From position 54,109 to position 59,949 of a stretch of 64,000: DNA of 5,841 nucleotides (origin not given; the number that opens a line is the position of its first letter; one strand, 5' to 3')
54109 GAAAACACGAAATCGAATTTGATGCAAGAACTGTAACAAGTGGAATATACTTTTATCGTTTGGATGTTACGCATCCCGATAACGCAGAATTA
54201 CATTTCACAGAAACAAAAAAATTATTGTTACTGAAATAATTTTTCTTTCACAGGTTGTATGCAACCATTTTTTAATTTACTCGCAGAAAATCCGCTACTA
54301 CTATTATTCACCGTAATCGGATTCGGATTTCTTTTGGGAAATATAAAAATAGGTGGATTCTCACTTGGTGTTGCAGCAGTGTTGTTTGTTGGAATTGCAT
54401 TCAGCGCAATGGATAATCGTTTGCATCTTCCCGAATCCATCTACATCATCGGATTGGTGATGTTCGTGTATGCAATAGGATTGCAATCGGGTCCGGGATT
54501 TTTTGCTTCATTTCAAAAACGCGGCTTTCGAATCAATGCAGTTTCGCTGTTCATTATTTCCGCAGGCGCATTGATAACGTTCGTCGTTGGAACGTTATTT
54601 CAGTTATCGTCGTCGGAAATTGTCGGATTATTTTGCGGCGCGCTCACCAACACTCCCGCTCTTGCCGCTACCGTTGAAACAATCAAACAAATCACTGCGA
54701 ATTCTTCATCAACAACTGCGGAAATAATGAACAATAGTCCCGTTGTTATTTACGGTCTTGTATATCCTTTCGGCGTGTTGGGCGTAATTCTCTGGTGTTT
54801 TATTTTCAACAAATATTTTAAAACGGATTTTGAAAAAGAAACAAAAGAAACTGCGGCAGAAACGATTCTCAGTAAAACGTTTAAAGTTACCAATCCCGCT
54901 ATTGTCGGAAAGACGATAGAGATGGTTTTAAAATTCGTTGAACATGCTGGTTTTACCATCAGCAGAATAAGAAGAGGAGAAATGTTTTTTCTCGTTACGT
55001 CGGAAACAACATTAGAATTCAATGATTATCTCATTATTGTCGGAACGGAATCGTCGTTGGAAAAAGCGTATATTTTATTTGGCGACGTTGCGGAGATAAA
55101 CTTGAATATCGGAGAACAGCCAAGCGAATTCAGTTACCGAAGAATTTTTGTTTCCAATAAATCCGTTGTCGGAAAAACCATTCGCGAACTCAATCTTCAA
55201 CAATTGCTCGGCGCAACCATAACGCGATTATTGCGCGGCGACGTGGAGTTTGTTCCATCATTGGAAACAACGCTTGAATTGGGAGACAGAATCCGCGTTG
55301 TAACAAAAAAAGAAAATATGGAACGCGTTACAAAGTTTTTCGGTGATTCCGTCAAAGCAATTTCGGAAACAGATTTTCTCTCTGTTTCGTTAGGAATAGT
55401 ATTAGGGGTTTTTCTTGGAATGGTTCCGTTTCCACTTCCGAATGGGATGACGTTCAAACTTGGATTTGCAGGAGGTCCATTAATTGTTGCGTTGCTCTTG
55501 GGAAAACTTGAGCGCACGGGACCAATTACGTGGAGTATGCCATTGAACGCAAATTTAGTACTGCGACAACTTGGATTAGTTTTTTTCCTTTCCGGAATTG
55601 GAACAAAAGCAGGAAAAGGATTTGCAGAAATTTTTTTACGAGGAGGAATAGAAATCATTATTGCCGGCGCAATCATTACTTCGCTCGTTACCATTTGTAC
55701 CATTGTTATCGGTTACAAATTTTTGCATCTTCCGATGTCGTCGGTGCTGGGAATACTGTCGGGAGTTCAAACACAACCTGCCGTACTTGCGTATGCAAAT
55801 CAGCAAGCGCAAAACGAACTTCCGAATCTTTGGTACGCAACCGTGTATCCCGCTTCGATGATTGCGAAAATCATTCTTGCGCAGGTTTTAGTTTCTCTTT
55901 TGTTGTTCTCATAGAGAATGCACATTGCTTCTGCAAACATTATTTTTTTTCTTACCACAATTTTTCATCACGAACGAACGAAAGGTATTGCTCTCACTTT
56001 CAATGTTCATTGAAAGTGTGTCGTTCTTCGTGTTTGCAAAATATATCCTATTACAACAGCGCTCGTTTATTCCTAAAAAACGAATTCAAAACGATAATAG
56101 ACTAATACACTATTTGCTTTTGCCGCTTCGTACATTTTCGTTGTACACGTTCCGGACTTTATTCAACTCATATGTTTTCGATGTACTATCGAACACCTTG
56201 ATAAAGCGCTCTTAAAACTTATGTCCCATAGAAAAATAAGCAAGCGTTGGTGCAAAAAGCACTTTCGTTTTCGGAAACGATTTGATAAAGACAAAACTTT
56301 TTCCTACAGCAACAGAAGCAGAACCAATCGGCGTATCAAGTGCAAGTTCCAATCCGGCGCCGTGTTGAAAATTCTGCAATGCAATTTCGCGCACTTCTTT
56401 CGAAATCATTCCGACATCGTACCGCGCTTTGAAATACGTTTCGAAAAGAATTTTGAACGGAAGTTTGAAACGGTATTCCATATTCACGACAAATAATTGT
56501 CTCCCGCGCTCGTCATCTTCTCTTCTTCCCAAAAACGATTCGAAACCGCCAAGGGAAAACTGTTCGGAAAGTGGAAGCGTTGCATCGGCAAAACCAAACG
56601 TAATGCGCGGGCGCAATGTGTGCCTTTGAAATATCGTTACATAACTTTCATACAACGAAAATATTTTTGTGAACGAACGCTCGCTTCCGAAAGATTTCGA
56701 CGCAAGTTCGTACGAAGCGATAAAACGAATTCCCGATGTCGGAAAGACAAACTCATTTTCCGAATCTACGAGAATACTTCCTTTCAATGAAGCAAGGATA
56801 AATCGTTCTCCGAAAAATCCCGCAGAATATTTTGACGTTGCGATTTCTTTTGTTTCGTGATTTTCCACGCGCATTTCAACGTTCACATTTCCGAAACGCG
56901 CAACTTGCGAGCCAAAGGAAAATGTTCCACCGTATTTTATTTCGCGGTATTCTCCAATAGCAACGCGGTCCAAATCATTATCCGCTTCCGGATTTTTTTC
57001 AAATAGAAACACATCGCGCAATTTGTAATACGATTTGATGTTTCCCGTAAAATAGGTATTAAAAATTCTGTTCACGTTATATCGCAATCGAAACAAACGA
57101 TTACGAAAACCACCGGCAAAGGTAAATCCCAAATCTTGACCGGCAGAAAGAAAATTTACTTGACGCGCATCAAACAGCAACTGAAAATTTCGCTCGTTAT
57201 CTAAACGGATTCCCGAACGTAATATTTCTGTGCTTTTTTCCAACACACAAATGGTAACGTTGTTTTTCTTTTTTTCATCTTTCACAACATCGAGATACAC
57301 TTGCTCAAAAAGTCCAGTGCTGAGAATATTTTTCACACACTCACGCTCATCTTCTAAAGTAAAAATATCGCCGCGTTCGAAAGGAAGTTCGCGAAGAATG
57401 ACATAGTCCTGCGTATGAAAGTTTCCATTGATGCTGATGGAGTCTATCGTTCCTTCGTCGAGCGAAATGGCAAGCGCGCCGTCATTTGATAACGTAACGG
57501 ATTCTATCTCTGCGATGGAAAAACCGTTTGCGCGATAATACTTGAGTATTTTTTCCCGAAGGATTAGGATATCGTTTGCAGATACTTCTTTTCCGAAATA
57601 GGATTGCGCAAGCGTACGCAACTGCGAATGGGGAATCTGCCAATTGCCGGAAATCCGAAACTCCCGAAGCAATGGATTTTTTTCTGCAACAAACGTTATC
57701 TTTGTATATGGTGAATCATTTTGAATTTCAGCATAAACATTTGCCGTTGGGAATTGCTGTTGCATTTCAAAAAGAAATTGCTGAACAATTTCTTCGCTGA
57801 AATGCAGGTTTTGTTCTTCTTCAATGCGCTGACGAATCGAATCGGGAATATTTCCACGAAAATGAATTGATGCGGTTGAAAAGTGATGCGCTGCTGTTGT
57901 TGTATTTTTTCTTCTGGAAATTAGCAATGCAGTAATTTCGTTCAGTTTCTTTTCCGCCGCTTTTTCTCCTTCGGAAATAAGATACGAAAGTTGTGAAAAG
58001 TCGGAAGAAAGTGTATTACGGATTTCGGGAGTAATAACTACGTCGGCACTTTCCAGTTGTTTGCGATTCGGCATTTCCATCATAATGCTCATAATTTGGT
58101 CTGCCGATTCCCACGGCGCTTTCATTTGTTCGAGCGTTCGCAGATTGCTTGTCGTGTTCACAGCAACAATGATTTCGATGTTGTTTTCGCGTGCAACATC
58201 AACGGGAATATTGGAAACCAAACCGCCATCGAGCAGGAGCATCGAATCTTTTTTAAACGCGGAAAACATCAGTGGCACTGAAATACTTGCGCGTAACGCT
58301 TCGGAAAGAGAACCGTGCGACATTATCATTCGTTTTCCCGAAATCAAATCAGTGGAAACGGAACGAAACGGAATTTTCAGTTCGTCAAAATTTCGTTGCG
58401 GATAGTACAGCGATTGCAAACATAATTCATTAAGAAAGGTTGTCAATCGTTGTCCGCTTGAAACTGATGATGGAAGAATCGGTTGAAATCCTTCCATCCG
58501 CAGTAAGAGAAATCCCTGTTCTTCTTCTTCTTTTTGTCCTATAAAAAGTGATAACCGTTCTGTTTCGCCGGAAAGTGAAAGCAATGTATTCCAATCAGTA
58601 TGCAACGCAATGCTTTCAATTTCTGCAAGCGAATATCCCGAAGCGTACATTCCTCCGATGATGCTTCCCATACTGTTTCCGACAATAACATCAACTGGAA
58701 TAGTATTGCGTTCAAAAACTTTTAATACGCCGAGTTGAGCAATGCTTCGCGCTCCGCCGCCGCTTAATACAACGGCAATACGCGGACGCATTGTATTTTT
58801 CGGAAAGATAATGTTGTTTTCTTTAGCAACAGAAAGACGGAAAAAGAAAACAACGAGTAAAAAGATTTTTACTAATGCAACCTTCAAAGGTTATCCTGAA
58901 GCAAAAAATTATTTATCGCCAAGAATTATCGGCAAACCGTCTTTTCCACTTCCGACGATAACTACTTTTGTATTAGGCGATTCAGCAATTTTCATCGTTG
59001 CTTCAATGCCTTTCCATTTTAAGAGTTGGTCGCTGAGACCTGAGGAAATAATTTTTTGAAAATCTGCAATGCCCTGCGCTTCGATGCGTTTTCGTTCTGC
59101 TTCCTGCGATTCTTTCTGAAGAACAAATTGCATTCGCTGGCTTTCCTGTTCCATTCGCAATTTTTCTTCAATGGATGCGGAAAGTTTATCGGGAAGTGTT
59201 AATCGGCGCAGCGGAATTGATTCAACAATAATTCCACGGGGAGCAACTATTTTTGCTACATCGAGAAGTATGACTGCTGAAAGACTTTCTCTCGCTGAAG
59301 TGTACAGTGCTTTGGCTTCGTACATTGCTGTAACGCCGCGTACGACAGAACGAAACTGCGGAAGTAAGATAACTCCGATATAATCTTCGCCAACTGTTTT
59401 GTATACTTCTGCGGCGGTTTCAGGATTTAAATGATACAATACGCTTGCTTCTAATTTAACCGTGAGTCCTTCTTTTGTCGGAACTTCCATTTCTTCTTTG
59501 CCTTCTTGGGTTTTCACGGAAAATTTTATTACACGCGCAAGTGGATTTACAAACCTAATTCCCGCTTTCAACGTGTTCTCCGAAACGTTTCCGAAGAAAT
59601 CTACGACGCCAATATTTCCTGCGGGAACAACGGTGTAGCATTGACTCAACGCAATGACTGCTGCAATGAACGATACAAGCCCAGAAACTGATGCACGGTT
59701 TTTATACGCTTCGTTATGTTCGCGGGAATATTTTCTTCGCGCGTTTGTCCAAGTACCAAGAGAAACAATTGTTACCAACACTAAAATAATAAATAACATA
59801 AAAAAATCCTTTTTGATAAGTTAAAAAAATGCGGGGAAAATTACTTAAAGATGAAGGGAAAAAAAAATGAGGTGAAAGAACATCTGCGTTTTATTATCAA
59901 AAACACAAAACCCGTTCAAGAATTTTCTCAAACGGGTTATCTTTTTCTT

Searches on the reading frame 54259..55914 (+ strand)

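Call 49: search_protein_families(library=pfam, proteins=[window:54259-55914:+], max_evalue=0.00001)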
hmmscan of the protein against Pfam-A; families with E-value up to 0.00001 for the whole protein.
window:54259-55914:+ (551 aa): 2 families
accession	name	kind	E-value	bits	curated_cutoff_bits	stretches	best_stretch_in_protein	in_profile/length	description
PF06826.17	Asp-Al_Ex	-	6e-77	257.6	27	2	376-545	2-166/167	Predicted Permease Membrane Region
PF02080.26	TrkA_C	-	6.1e-27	93.8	27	2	297-362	6-71/71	TrkA-C domain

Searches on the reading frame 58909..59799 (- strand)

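Call 49: search_protein_families(library=pfam, proteins=[window:58909-59799:-], max_evalue=0.00001)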
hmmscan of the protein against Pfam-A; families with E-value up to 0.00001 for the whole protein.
window:58909-59799:- (296 aa): 1 family
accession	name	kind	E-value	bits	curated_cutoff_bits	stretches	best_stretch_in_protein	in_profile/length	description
PF01145.31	Band_7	-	2.1e-27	96.7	23.6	1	57-230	2-168/176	SPFH domain / Band 7 family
